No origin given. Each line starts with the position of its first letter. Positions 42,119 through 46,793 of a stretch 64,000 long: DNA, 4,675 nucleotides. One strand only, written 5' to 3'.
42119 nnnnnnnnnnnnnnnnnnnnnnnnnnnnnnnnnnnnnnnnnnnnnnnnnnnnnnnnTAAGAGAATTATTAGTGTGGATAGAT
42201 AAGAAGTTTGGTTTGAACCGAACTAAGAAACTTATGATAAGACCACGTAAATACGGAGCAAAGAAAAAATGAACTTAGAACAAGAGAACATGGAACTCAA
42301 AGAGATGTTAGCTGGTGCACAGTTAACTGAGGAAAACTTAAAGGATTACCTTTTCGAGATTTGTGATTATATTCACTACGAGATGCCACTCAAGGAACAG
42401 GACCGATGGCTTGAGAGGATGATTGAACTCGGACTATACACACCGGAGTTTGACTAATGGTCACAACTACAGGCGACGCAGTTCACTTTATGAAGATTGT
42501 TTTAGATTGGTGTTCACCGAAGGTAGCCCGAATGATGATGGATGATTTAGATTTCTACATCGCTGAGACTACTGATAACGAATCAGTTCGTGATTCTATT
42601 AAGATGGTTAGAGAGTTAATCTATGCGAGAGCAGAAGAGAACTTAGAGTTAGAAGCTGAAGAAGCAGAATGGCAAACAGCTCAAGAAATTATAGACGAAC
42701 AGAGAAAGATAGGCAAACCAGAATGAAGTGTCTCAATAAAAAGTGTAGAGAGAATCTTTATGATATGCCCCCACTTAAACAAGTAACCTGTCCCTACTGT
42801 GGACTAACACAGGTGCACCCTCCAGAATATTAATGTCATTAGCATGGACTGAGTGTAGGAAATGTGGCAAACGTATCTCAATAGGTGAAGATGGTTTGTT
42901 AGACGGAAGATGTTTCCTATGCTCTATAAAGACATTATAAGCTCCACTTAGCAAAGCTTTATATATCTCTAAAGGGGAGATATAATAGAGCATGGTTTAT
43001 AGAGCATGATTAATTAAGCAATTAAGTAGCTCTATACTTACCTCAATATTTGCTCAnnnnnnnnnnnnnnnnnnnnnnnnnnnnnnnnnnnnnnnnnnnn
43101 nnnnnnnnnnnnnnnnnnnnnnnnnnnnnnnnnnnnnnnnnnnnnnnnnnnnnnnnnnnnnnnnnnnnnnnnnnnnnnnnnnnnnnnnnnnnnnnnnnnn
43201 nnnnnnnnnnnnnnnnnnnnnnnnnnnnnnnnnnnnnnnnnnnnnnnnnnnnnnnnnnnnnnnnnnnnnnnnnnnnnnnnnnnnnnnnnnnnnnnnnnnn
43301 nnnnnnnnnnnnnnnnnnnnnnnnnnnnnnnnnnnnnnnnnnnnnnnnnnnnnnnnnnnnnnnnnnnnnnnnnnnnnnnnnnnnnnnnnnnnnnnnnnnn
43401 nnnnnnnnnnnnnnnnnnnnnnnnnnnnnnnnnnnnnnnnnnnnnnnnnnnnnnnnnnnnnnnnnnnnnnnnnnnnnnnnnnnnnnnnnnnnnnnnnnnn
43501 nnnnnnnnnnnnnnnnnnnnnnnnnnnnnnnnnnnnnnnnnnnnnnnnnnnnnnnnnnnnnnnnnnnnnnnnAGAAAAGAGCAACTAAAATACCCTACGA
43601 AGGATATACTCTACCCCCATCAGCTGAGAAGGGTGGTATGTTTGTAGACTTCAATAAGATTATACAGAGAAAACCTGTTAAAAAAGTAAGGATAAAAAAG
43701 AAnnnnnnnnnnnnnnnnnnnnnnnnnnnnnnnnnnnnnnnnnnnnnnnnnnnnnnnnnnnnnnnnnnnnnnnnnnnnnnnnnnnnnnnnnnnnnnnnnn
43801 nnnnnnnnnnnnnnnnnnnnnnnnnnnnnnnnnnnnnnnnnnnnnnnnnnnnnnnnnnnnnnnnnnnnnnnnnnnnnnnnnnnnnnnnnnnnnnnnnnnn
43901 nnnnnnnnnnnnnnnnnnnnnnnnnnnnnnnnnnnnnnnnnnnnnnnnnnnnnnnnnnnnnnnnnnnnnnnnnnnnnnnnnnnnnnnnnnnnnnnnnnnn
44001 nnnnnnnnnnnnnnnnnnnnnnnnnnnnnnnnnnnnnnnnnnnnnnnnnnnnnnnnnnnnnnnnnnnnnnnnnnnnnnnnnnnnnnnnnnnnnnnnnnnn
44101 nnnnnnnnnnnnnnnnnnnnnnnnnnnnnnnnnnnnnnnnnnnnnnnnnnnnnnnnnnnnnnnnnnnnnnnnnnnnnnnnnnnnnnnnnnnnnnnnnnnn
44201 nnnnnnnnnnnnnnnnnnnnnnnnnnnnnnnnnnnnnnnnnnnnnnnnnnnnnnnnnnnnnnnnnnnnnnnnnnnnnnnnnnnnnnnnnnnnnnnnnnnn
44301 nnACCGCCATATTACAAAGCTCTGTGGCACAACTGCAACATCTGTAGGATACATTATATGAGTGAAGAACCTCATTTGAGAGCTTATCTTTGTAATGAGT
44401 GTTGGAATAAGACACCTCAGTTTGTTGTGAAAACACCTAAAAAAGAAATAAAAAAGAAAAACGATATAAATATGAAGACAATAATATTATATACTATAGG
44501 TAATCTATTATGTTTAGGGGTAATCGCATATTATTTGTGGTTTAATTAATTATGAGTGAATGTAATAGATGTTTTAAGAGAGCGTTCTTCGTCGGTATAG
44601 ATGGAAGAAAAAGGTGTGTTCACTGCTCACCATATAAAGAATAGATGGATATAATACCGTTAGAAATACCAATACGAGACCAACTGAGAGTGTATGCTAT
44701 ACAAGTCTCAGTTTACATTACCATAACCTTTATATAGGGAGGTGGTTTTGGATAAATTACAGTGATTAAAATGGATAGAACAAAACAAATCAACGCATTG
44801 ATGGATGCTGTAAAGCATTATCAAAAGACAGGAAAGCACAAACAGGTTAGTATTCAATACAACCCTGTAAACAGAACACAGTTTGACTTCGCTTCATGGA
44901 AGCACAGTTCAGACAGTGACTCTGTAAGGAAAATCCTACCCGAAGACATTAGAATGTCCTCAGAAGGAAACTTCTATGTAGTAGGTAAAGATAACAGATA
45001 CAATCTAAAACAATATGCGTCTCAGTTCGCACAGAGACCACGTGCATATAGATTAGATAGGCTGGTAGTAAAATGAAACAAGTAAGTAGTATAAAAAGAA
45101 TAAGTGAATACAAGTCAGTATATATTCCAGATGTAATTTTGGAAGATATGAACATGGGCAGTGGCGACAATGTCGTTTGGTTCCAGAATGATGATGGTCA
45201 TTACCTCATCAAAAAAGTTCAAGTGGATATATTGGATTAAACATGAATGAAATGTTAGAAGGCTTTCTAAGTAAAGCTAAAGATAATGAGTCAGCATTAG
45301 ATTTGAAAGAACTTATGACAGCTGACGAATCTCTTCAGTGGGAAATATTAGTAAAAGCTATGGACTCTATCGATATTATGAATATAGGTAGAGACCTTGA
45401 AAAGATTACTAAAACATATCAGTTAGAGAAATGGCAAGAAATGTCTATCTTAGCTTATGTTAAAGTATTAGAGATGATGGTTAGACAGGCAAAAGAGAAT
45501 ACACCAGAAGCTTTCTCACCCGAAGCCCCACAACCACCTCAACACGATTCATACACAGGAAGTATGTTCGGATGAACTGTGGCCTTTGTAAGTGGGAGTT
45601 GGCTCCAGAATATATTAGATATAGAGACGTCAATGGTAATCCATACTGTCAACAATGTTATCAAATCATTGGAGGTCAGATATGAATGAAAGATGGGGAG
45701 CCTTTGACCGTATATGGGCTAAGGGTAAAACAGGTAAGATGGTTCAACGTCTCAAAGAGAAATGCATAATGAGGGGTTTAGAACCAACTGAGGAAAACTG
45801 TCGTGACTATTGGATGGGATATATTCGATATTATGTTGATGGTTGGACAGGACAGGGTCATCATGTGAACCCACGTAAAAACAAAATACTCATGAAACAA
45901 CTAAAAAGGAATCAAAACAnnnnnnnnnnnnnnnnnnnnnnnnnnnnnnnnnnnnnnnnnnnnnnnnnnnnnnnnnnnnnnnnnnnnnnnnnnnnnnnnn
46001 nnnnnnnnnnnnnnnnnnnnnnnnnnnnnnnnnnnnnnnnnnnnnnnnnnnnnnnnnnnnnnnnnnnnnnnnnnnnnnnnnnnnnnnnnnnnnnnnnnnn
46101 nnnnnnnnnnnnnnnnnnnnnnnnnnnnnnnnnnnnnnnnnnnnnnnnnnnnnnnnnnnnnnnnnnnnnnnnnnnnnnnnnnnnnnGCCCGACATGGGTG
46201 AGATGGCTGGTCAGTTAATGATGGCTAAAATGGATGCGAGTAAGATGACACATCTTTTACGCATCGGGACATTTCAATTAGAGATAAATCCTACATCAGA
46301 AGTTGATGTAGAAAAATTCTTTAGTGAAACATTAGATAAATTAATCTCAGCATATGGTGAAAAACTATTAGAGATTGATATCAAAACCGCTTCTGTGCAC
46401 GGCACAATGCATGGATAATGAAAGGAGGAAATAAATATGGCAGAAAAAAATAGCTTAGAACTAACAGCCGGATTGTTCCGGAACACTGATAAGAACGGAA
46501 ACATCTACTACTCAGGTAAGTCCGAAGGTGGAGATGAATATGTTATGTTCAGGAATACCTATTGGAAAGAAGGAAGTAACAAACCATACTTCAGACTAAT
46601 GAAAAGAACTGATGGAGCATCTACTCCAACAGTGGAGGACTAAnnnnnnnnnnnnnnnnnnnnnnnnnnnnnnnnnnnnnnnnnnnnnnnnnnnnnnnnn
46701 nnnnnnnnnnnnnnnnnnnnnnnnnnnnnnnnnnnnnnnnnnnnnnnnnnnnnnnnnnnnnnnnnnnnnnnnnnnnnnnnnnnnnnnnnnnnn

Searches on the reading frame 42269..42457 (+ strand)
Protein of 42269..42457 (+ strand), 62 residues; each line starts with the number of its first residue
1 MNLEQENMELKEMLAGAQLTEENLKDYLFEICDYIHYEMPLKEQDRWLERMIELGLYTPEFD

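Call 42: search_protein_families(library=pfam, proteins=[window:42269-42457:+], max_evalue=0.1)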
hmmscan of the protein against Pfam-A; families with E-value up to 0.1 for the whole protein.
window:42269-42457:+ (62 aa): 1 family
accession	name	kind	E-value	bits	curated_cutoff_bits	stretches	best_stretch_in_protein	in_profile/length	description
PF18526.6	DB_JBP1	-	0.098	13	25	0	18-53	122-156/164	Thymine dioxygenase JBP1 DNA-binding domain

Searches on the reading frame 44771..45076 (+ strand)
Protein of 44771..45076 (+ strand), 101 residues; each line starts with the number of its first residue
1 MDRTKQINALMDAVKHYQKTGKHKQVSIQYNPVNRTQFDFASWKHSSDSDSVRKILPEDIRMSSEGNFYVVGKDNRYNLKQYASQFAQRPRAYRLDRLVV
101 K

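Call 42: search_protein_families(library=pfam, proteins=[window:44771-45076:+], max_evalue=0.1)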
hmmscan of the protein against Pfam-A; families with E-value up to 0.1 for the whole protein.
window:44771-45076:+ (101 aa): 1 family
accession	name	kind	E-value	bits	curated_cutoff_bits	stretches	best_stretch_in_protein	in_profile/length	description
PF23805.1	DUF7180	-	0.015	16.4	27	1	22-48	32-58/79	Family of unknown function (DUF7180)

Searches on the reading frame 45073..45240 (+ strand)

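Call 42: search_protein_families(library=pfam, proteins=[window:45073-45240:+], max_evalue=0.1)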
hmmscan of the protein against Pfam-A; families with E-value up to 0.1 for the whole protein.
window:45073-45240:+ (55 aa): 1 family
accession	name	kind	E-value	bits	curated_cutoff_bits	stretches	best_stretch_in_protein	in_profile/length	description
PF06588.17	Muskelin_N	-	0.033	14.6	27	1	6-51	8-53/197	Muskelin N-terminus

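Call 70: search_protein_families(library=ncbifam, proteins=[window:45073-45240:+], max_evalue=0.01)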
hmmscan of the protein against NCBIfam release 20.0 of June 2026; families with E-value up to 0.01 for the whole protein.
window:45073-45240:+ (55 aa): 0 families

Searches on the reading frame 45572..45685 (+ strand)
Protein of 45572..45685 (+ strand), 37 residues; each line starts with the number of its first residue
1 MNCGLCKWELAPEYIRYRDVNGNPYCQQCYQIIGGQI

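Call 106: search_protein_families(library=pfam, proteins=[window:45572-45685:+], max_evalue=0.1)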
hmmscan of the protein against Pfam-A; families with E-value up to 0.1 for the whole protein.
window:45572-45685:+ (37 aa): 2 families
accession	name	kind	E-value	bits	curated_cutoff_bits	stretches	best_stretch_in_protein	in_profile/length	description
PF00412.28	LIM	-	0.00082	20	22.9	1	2-31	28-55/58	LIM domain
PF05851.16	Lentivirus_VIF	-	0.099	12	25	1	2-33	160-191/251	Lentivirus virion infectivity factor (VIF)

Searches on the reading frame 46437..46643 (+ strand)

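Call 42: search_protein_families(library=pfam, proteins=[window:46437-46643:+], max_evalue=0.1)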
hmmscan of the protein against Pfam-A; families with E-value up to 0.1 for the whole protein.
window:46437-46643:+ (68 aa): 1 family
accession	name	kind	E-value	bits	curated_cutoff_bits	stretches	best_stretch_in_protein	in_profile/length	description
PF06739.17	SBBP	-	0.036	14.4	20.5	1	17-31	20-34/38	Beta-propeller repeat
